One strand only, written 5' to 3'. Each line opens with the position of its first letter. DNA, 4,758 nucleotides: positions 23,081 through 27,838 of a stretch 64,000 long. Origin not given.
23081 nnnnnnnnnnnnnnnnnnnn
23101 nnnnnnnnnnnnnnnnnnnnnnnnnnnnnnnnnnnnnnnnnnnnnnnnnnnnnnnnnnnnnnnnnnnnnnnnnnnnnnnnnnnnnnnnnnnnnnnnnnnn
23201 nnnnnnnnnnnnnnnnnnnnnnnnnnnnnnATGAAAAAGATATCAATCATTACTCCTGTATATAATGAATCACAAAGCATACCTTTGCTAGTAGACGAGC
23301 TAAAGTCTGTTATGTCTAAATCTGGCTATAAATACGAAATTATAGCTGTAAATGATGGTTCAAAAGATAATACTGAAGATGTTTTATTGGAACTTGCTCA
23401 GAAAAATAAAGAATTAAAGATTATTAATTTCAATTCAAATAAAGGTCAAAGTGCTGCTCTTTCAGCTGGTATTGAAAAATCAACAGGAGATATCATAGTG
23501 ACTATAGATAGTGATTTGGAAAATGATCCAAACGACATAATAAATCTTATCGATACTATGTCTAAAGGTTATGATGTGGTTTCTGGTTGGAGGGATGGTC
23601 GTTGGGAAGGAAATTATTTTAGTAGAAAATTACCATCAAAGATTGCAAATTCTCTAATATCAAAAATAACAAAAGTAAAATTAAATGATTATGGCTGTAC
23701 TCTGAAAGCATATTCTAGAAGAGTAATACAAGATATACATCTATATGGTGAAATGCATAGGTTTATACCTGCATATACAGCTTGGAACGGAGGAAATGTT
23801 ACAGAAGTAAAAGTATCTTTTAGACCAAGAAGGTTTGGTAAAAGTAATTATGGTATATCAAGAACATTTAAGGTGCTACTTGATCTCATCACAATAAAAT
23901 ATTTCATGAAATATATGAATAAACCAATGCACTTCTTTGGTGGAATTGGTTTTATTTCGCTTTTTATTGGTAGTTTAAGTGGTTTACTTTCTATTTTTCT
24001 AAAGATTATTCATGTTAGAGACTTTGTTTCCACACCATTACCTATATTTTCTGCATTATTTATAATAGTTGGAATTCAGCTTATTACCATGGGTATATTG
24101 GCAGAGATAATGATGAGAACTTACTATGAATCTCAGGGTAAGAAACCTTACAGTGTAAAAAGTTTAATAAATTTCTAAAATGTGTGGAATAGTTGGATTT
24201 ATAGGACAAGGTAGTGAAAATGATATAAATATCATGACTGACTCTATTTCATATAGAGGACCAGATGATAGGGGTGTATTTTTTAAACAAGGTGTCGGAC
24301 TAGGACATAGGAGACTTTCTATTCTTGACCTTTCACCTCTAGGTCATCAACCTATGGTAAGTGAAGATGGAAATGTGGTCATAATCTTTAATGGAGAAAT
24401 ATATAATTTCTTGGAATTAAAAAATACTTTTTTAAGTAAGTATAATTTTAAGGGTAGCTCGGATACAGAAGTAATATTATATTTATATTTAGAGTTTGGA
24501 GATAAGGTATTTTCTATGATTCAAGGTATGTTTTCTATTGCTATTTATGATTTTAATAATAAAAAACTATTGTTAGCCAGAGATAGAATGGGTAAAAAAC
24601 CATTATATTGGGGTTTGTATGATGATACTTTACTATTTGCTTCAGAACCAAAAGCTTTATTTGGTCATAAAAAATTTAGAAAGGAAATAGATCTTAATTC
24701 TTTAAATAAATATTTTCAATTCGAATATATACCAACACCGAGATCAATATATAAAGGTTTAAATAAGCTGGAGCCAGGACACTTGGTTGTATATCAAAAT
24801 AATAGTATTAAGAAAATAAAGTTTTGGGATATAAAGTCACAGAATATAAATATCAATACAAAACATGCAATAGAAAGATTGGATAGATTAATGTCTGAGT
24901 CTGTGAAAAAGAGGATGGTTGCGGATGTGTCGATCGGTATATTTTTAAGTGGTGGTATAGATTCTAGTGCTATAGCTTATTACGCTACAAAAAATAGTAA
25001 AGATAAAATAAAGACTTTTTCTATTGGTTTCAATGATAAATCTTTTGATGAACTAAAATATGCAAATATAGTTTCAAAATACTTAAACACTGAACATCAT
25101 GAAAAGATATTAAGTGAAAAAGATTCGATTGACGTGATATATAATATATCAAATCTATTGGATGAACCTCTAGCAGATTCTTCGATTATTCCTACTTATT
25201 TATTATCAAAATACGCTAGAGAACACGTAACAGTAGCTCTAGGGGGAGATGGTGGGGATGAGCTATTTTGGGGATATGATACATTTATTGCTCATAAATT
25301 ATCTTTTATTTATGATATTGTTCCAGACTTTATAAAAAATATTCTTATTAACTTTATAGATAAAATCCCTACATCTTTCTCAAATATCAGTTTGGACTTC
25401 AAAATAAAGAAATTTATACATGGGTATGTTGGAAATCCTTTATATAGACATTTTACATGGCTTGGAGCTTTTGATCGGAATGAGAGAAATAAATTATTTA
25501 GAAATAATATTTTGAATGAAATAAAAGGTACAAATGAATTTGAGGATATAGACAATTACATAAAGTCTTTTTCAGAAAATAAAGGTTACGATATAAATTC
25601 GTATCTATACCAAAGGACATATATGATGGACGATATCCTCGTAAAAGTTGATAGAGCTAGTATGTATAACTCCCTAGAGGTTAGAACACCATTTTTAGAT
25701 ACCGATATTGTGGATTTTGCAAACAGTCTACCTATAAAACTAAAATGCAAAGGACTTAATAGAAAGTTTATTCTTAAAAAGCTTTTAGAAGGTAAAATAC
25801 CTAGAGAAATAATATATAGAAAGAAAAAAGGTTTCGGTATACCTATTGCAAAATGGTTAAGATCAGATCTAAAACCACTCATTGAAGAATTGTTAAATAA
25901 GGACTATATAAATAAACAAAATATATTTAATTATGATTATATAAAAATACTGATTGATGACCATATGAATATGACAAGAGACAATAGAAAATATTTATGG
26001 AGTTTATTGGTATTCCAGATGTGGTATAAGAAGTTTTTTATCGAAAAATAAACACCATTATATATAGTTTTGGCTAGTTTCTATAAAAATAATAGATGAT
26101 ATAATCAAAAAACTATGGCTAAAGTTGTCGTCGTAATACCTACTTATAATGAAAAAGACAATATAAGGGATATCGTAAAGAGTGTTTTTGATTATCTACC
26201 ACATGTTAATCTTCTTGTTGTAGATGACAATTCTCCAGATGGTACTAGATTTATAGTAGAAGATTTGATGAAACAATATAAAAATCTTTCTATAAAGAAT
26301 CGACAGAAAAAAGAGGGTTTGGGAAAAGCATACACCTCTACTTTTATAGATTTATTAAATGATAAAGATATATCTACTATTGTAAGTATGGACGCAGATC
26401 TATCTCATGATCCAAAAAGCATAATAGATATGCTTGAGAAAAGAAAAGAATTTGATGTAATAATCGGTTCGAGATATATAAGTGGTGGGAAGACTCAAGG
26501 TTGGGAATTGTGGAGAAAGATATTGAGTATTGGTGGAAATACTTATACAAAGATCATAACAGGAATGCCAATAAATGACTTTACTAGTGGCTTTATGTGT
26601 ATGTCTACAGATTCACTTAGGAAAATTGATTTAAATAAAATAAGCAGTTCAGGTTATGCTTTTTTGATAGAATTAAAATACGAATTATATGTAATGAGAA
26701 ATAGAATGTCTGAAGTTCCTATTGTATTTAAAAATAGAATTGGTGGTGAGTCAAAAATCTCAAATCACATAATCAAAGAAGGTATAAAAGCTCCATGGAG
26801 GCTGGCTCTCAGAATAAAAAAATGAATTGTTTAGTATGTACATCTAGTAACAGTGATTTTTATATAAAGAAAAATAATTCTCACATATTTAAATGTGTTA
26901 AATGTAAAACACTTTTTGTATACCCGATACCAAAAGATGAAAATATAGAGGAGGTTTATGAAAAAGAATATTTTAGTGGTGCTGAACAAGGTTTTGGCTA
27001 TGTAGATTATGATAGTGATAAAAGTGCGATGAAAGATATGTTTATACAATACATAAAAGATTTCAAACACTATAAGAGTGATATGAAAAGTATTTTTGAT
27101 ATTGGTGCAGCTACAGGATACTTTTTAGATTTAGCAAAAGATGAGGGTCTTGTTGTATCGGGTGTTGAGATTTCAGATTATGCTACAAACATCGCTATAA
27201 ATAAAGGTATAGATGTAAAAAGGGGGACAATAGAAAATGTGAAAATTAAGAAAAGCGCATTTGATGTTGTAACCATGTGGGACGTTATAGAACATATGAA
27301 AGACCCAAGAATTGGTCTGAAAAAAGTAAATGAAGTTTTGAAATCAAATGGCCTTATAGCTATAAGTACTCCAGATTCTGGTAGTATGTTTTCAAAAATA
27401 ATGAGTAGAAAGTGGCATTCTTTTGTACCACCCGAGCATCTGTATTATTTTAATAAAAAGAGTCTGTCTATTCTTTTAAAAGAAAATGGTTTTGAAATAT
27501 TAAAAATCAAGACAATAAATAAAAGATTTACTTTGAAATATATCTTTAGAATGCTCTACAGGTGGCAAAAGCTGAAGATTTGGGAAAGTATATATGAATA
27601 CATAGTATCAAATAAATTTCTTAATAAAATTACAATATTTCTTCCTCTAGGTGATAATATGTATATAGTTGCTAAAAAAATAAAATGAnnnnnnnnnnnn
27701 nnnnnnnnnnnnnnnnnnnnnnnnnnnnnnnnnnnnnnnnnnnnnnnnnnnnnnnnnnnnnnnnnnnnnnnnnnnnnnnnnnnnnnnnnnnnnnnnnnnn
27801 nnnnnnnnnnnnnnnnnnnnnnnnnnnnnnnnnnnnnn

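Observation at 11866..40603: ~28-kb co-directional glycan biosynthesis supercluster unusually rich in methyltransferases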

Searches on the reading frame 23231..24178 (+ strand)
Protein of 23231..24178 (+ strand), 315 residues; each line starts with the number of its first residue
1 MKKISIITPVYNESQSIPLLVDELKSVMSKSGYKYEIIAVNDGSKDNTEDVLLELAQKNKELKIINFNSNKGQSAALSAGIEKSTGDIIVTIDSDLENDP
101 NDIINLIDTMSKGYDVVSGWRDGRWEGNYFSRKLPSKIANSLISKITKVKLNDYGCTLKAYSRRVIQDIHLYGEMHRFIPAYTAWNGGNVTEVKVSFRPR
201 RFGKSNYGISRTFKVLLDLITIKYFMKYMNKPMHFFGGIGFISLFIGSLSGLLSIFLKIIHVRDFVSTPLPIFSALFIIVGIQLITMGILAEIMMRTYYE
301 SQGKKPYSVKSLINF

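Call 6: search_protein_families(library=pfam, proteins=[window:23231-24178:+], max_evalue=0.01)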
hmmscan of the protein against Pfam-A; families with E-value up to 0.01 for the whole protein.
window:23231-24178:+ (315 aa): 3 families
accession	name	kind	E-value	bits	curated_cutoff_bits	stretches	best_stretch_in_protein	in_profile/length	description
PF00535.33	Glycos_transf_2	-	2.3e-35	122.4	23.3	1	5-169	1-167/168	Glycosyl transferase family 2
PF10111.15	Glyco_tranf_2_2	-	0.00014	21.9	27.3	1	5-95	1-91/276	Glycosyltransferase like family 2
PF13641.12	Glyco_tranf_2_3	-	0.0032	18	27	1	4-118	3-120/230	Glycosyltransferase like family 2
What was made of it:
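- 23231..24178 (+): GtrB/ArnC-type GT2 with two C-terminal TM helices. Probable polyprenyl-phosphate sugar synthase. Glycos_transf_2 122 bits (call 6).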

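Call 15: search_protein_families(library=ncbifam, proteins=[window:23231-24178:+], max_evalue=0.001)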
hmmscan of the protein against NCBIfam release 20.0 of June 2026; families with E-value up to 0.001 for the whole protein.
window:23231-24178:+ (315 aa): 22 families
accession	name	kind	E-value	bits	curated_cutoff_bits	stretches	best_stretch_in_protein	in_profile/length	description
NF007986.1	PRK10714.1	equivalog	2e-59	201.2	529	1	1-313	5-312/316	undecaprenyl-phosphate 4-deoxy-4-formamido-L-arabinose transferase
NF047588.1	GlcsyltransPgfSStrep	equivalog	6.6e-46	156.9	500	1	3-309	2-302/308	glycosyltransferase PgfS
TIGR04182.1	glyco_TIGR04182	equivalog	1.8e-25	89.9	325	1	4-300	2-288/293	S-layer glycoprotein N-glycosyltransferase AglJ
TIGR03937.1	PgaC_IcaA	equivalog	1.6e-20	73.5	422.3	1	2-112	45-152/407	poly-beta-1,6-N-acetyl-D-glucosamine synthase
NF041875.1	EPS_EpsD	equivalog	6.3e-15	55.4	370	1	4-102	1-96/325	exopolysaccharide biosynthesis glycosyltransferase EpsD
NF007482.0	PRK10073.1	equivalog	1.4e-13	50.5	423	1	2-108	6-108/334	glycosyltransferase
NF047683.1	TeichurnBiosyTuaG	equivalog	2.5e-13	50.3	400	1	3-111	7-112/252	teichuronic acid biosynthesis protein TuaG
TIGR03111.1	glyc2_xrt_Gpos1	hypoth_equivalog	5.5e-13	48.5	363.95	1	3-113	50-159/439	TIGR03111 family XrtG-associated glycosyltransferase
NF058614.1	PPMAGASynPpgS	equivalog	6.6e-13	48.6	370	1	5-171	3-167/226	polyprenyl-phospho-N-acetylgalactosaminyl synthase PpgS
NF041391.1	DPhHxTase_Halo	equivalog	1.9e-11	43.4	375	1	10-170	3-154/213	dolichyl-phosphate hexose transferase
TIGR04283.1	glyco_like_mftF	equivalog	2.5e-11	43.6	182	1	4-140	1-126/221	TIGR04283 family arsenosugar biosynthesis glycosyltransferase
NF050050.1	ProtGlycPglI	equivalog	3.4e-11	43.1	500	1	1-118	1-116/306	GalNAc(5)-diNAcBac-PP-undecaprenol beta-1,3-glucosyltransferase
NF010496.0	PRK13915.1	equivalog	1.7e-10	40.5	262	1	2-104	31-135/307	glucosyl-3-phosphoglycerate synthase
TIGR03965.1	mycofact_glyco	equivalog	2.1e-10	40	280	1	2-100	74-169/467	mycofactocin biosynthesis glycosyltransferase MftF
NF038302.1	EPS_HpsE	equivalog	2.7e-10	39.7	300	1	4-104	3-105/307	hormogonium polysaccharide biosynthesis glycosyltransferase HpsE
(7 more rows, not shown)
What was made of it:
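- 23231..24178 (+): Full-length match to the ArnC model at 201 bits and PgfS at 157 bits, both below equivalog cutoffs (call 15).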

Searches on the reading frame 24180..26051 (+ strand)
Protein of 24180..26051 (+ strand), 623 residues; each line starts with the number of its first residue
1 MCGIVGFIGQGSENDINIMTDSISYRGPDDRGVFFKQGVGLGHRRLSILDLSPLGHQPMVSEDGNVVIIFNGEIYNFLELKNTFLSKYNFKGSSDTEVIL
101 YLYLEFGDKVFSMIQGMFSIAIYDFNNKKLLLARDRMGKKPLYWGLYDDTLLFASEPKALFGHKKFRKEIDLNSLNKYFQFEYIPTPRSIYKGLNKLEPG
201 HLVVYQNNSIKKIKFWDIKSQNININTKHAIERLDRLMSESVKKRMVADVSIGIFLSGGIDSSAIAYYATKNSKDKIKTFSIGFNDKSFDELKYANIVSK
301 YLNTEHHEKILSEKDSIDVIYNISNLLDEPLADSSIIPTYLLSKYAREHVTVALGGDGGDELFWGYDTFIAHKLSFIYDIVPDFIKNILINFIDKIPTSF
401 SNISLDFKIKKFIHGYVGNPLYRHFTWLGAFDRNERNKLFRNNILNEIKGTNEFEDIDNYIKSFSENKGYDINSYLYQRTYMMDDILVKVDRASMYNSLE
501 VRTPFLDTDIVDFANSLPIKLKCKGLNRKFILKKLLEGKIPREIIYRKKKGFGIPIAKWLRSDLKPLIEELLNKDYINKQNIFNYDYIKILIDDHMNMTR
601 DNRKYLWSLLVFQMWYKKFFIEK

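Call 6: search_protein_families(library=pfam, proteins=[window:24180-26051:+], max_evalue=0.01)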
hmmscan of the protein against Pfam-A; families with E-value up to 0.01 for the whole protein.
window:24180-26051:+ (623 aa): 6 families
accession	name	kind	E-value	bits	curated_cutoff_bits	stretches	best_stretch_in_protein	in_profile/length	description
PF00733.27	Asn_synthase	-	1.1e-93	315.1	21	1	234-616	2-353/354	Asparagine synthase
PF13522.11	GATase_6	-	8.2e-41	139.5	27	1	28-156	1-130/130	Glutamine amidotransferase domain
PF13537.11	GATase_7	-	2.3e-40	137.9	25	1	43-161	1-122/123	Glutamine amidotransferase domain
PF12481.13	DUF3700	-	5.9e-08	32.9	27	1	65-157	76-172/228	Aluminium induced protein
PF06508.19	QueC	-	7.5e-05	22.8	22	1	255-308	5-57/210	Queuosine biosynthesis protein QueC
PF02540.23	NAD_synthase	-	0.0037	16.8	21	1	231-310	2-80/242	NAD synthase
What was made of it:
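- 24180..26051 (+): AsnB-type glutamine amidotransferase with the N-terminal Cys2 nucleophile present. Probably amidates a sugar carboxylate. Asn_synthase 315 bits plus GATase_6/7 (call 6).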

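Call 15: search_protein_families(library=ncbifam, proteins=[window:24180-26051:+], max_evalue=0.001)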
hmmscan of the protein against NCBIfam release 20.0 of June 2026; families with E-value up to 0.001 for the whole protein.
window:24180-26051:+ (623 aa): 12 families
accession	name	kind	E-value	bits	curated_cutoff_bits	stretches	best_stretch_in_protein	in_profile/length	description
TIGR03108.1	eps_aminotran_1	hypoth_equivalog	2.2e-167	558.5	816.9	1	1-615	1-624/628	XrtA/PEP-CTERM system amidotransferase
TIGR01536.1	asn_synth_AEB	equivalog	4.6e-143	477.9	267.1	1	2-552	1-517/517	asparagine synthase (glutamine-hydrolyzing)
TIGR03104.1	trio_amidotrans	equivalog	5.8e-114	381.5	570.1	2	1-368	1-382/589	N-acetylglutaminylglutamine amidotransferase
NF006949.0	PRK09431.1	equivalog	3.5e-94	316.3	499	3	1-165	1-170/554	asparagine synthase B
NF033535.1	lass_lactam_cya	exception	1.5e-63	215.4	525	2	1-362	1-375/668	lasso peptide isopeptide bond-forming cyclase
NF033561.1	macrolact_Ik_Al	subfamily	1.7e-21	76.4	300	1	126-371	89-339/561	albusnodin/ikarugamycin family macrolactam cyclase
NF001484.0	PRK00331.1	subfamily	4.5e-13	48.5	381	1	58-165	87-203/601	isomerizing glutamine--fructose-6-phosphate transaminase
TIGR01134.1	purF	equivalog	1.3e-10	41.2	350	1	38-167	65-207/432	amidophosphoribosyltransferase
TIGR01135.1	glmS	equivalog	4.1e-10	38.8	418.05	1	56-164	84-201/607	glutamine--fructose-6-phosphate transaminase (isomerizing)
TIGR00364.1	TIGR00364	equivalog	5.6e-05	22.8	150.3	1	255-307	4-55/201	7-cyano-7-deazaguanine synthase QueC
NF010587.0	PRK13980.1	equivalog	9.8e-05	21.7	255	1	219-308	3-91/267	NAD+ synthase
TIGR00552.1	nadE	equivalog_domain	0.00025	20.3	63.65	1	228-316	3-91/251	NAD(+) synthase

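Call 19: find_related_loci(query=window:24180-26051:+, collection=genome_contigs, flank=10000)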
Query window:24180-26051:+ (623 aa) in genome_contigs; peptide patterns used: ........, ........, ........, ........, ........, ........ (x = any residue, [..] = any of these).
224 stretches matched a pattern; 151 encode a relative of the query (tblastn E <= 1e-3); the best 80 are kept; 80 distinct loci.
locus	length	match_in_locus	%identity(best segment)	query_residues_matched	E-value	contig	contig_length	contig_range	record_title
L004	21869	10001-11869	86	1-623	0e+0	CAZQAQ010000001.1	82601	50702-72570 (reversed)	MAG TPA_asm: uncultured Candidatus Saccharibacteria bacterium isolate SRP278252_co1_120 genome assembly, contig: NODE_32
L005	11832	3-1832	57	21-621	0e+0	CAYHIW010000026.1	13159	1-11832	MAG TPA_asm: uncultured Gammaproteobacteria bacterium isolate ERP119705_co13_443 genome assembly, contig: NODE_5916_leng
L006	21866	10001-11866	47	1-621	0e+0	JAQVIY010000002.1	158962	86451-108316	MAG: Candidatus Paceibacterota bacterium isolate STE_50 NODE_110_length_158962_cov_11.880782_Sandtown_E, whole genome sh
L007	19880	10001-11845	45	1-619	8e-176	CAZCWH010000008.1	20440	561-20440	MAG TPA_asm: uncultured Candidatus Saccharibacteria bacterium isolate SRP342105_co2_121 genome assembly, contig: NODE_26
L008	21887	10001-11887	37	1-615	3e-131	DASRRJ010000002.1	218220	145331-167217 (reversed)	MAG TPA_asm: Anaeromyxobacteraceae bacterium isolate SMAG_U4740 k141_244219, whole genome shotgun sequence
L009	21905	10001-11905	37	1-619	2e-123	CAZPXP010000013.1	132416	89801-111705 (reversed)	MAG TPA_asm: uncultured Ferruginibacter sp. isolate SRP292972_co3_135 genome assembly, contig: NODE_171_length_132416_co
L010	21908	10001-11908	38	1-619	4e-120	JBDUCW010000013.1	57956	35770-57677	MAG: Ferruginibacter sp. isolate cluster4_bin.56 NODE_427_length_57956_cov_7.434138, whole genome shotgun sequence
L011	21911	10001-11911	36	1-619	3e-115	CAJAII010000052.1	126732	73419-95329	MAG: uncultured Flavobacteriales bacterium isolate Loc090519-4m_bin-740 genome assembly, contig: bin-740:52/78, whole ge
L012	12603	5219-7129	35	1-619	7e-112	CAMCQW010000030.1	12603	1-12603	MAG: Chryseobacterium gleum isolate MaE-04nov19-337 genome assembly, contig: MaE-04nov19-C8003, whole genome shotgun seq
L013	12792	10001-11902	33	1-619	4e-111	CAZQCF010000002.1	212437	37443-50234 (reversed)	MAG TPA_asm: uncultured Planctomycetaceae bacterium isolate SRP329715_co1_368 genome assembly, contig: NODE_31_length_21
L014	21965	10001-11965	33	1-619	3e-102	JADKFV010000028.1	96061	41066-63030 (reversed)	MAG: Bacteroidetes bacterium isolate Ribe_18-Q3-R11-54_BAT3C.3 tig00014280-10-960510, whole genome shotgun sequence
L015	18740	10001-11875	33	1-616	1e-102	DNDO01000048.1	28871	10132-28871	MAG TPA_asm: Anaerolineae bacterium isolate UBA12294 contig_463, whole genome shotgun sequence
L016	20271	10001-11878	33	1-617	3e-99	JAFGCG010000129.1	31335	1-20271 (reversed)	MAG: Anaerolineales bacterium isolate Zod_Metabat.109 k87_9151611, whole genome shotgun sequence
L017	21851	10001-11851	30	1-620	1e-98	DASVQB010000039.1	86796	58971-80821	MAG TPA_asm: Thermoleophilaceae bacterium isolate SMAG_U3195 k141_285745, whole genome shotgun sequence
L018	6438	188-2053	32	1-615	7e-98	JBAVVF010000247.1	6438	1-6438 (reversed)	MAG: Anaerolineales bacterium isolate MFD01609_ilm_asm_bin14 k127_209556, whole genome shotgun sequence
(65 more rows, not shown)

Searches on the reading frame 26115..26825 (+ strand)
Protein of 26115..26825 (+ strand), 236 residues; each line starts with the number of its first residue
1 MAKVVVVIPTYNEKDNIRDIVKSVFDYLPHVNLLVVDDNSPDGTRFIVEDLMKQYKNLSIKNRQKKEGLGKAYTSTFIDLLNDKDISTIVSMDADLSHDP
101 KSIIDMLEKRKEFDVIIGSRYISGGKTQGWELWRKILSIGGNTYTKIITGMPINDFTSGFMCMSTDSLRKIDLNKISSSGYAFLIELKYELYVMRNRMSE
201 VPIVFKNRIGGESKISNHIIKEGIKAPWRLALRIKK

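Call 6: search_protein_families(library=pfam, proteins=[window:26115-26825:+], max_evalue=0.01)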
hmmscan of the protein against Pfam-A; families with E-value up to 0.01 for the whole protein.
window:26115-26825:+ (236 aa): 3 families
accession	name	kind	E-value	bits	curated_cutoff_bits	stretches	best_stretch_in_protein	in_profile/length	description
PF00535.33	Glycos_transf_2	-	2.5e-25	89.8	23.3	1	6-171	2-167/168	Glycosyl transferase family 2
PF13641.12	Glyco_tranf_2_3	-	0.0028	18.2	27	1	4-70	3-70/230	Glycosyltransferase like family 2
PF10111.15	Glyco_tranf_2_2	-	0.0044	17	27.3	1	6-71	2-69/276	Glycosyltransferase like family 2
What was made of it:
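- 26115..26825 (+): Short soluble GT2 (AglJ/DPM1-like). It is fused to the next gene in relatives. Glycos_transf_2 90 bits (call 6).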

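Call 15: search_protein_families(library=ncbifam, proteins=[window:26115-26825:+], max_evalue=0.001)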
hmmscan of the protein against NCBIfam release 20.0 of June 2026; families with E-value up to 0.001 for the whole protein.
window:26115-26825:+ (236 aa): 15 families
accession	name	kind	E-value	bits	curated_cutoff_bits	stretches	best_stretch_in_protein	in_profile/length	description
TIGR04182.1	glyco_TIGR04182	equivalog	2.6e-18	66.4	325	1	3-226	1-210/293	S-layer glycoprotein N-glycosyltransferase AglJ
TIGR03937.1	PgaC_IcaA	equivalog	1.6e-09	37.2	422.3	1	3-109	46-149/407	poly-beta-1,6-N-acetyl-D-glucosamine synthase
NF058614.1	PPMAGASynPpgS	equivalog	1.9e-08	34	370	1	4-128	2-122/226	polyprenyl-phospho-N-acetylgalactosaminyl synthase PpgS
TIGR03469.1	HpnB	hypoth_equivalog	4.5e-08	32.5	379.25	1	3-122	45-172/386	hopene-associated glycosyltransferase HpnB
NF047588.1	GlcsyltransPgfSStrep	equivalog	7.4e-08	31.9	500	1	3-139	2-140/308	glycosyltransferase PgfS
NF007986.1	PRK10714.1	equivalog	5.1e-07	29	529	1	2-216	6-211/316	undecaprenyl-phosphate 4-deoxy-4-formamido-L-arabinose transferase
NF050050.1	ProtGlycPglI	equivalog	3.7e-06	26.5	500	1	1-69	1-71/306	GalNAc(5)-diNAcBac-PP-undecaprenol beta-1,3-glucosyltransferase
NF045692.1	OglycostaseCruG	equivalog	3.8e-06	26.1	600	1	1-116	40-160/386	2'-O-glycosyltransferase CruG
TIGR04283.1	glyco_like_mftF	equivalog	4e-06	26.6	182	1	6-72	3-71/221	TIGR04283 family arsenosugar biosynthesis glycosyltransferase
NF047683.1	TeichurnBiosyTuaG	equivalog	1.5e-05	24.7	400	1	3-69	7-74/252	teichuronic acid biosynthesis protein TuaG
NF041391.1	DPhHxTase_Halo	equivalog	3.1e-05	23.1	375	1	10-211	3-189/213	dolichyl-phosphate hexose transferase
NF053846.1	glyco_with_XrtP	equivalog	3.8e-05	22.6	520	1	7-101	46-149/440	XrtP-associated glycosyltransferase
NF038302.1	EPS_HpsE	equivalog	7.9e-05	21.8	300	1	4-62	3-66/307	hormogonium polysaccharide biosynthesis glycosyltransferase HpsE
TIGR03111.1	glyc2_xrt_Gpos1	hypoth_equivalog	0.00014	20.8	363.95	1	3-109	50-155/439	TIGR03111 family XrtG-associated glycosyltransferase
NF007482.0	PRK10073.1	equivalog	0.00025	20.2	423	1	3-70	7-74/334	glycosyltransferase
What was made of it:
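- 26115..26825 (+): AglJ model 66 bits (call 15).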

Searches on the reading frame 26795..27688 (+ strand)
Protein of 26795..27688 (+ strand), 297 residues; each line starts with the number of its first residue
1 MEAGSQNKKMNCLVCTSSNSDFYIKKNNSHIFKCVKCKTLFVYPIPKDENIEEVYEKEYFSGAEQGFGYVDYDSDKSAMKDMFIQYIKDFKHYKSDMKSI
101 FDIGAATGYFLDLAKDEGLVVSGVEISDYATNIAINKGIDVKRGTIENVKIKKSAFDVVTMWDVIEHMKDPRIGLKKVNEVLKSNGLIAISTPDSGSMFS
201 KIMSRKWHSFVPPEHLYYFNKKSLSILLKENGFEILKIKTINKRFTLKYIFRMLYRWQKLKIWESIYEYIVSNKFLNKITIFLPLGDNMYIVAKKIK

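Call 6: search_protein_families(library=pfam, proteins=[window:26795-27688:+], max_evalue=0.01)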
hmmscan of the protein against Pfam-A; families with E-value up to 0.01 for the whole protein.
window:26795-27688:+ (297 aa): 6 families
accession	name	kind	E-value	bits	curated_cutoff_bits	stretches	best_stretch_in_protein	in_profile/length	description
PF13489.12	Methyltransf_23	-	2.9e-26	92.6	27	1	92-237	18-163/164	Methyltransferase domain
PF08241.18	Methyltransf_11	-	1.9e-12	48.1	21.2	1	102-190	2-95/95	Methyltransferase domain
PF08242.18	Methyltransf_12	-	9.2e-12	46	30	1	102-188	2-98/98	Methyltransferase domain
PF13847.12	Methyltransf_31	-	4.4e-09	36.6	27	1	97-201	4-120/145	Methyltransferase domain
PF13649.12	Methyltransf_25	-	1.2e-08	36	27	1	100-186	1-97/97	Methyltransferase domain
PF07021.18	MetW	-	5.8e-06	26.5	21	1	99-181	16-101/193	Methionine biosynthesis protein MetW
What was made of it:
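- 26795..27688 (+): MT2: zinc-ribbon plus class I methyltransferase. An alternative start at 26822 would give an ATGA overlap. Methyltransf_23 93 bits (call 6).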

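Call 14: search_protein_families(library=ncbifam, proteins=[window:26795-27688:+], max_evalue=0.001)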
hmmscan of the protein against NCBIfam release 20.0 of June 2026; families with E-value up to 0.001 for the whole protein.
window:26795-27688:+ (297 aa): 9 families
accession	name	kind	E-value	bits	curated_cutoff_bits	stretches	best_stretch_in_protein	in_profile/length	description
TIGR01983.1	UbiG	equivalog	4e-11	42.7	102.95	1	93-239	46-206/228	bifunctional 2-polyprenyl-6-hydroxyphenol methylase/3-demethylubiquinol 3-O-methyltransferase UbiG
TIGR02072.1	BioC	equivalog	4.2e-11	43.1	184.95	1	79-249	19-185/244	malonyl-ACP O-methyltransferase BioC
TIGR04345.1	ovoA_Cterm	equivalog_domain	4.1e-07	29.8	170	1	117-238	95-216/242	putative 4-mercaptohistidine N1-methyltransferase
NF045667.1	MTase_DVU1556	equivalog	3.1e-06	26.8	155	1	98-191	24-120/213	DVU_1556 family methyltransferase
TIGR02081.1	metW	equivalog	2.6e-05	23.8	189.5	1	97-179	14-99/194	methionine biosynthesis protein MetW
NF011650.0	PRK15068.1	equivalog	0.00015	20.8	209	1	96-192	122-227/324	tRNA 5-methoxyuridine(34)/uridine 5-oxyacetic acid(34) synthase CmoB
TIGR00452.1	TIGR00452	equivalog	0.00028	19.8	275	1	97-190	118-219/316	tRNA 5-methoxyuridine(34)/uridine 5-oxyacetic acid(34) synthase CmoB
NF001244.0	PRK00216.1-5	equivalog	0.00061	19.1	216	0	93-190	50-153/236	bifunctional demethylmenaquinone methyltransferase/2-methoxy-6-polyprenyl-1,4-benzoquinol methylase UbiE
TIGR01934.1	MenG_MenH_UbiE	subfamily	0.00084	18.7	158.35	0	96-190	39-141/223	ubiquinone/menaquinone biosynthesis methyltransferase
